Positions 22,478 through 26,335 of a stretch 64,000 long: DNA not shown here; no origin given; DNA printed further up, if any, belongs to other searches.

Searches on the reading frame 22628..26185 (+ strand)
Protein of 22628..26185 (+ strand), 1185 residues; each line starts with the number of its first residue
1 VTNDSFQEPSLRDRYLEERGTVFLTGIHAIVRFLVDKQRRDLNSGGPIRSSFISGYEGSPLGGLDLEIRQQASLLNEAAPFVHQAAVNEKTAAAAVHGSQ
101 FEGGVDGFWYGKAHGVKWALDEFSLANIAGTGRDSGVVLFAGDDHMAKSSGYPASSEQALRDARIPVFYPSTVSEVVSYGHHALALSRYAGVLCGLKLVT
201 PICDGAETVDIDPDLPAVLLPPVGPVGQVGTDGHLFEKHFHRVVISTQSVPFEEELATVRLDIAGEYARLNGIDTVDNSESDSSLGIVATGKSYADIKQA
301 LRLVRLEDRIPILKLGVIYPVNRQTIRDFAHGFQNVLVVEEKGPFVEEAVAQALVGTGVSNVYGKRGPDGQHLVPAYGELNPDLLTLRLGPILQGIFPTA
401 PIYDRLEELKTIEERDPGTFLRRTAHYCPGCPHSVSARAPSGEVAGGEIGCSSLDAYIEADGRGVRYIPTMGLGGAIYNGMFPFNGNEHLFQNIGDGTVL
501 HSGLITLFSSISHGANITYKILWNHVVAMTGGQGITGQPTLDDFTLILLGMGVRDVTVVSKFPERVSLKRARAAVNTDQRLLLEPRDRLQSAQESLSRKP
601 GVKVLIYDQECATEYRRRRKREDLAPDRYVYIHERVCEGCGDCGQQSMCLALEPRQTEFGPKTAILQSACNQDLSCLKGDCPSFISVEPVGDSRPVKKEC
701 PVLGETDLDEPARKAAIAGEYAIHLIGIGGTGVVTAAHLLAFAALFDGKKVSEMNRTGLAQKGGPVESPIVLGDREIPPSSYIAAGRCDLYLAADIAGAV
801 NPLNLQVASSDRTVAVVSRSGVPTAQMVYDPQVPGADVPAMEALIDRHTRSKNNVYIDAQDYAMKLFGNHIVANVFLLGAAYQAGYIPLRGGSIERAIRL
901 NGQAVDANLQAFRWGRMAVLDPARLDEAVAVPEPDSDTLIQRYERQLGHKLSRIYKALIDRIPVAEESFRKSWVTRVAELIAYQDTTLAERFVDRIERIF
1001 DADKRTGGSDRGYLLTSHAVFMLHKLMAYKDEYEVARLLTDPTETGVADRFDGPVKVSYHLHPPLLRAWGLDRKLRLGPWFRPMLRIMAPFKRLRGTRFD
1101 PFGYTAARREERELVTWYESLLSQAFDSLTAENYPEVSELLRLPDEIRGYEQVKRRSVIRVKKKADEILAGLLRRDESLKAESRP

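Call 48: search_protein_families(library=pfam, proteins=[window:22628-26185:+], max_evalue=0.00001)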
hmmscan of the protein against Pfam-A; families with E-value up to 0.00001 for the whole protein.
window:22628-26185:+ (1185 aa): 2 families
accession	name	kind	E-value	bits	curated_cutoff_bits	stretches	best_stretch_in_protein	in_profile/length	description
PF20169.3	DUF6537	-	2.6e-57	194.4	27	1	975-1166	7-202/203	Family of unknown function (DUF6537)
PF01558.24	POR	-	2e-20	74.1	27.4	1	729-915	1-171/173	Pyruvate ferredoxin/flavodoxin oxidoreductase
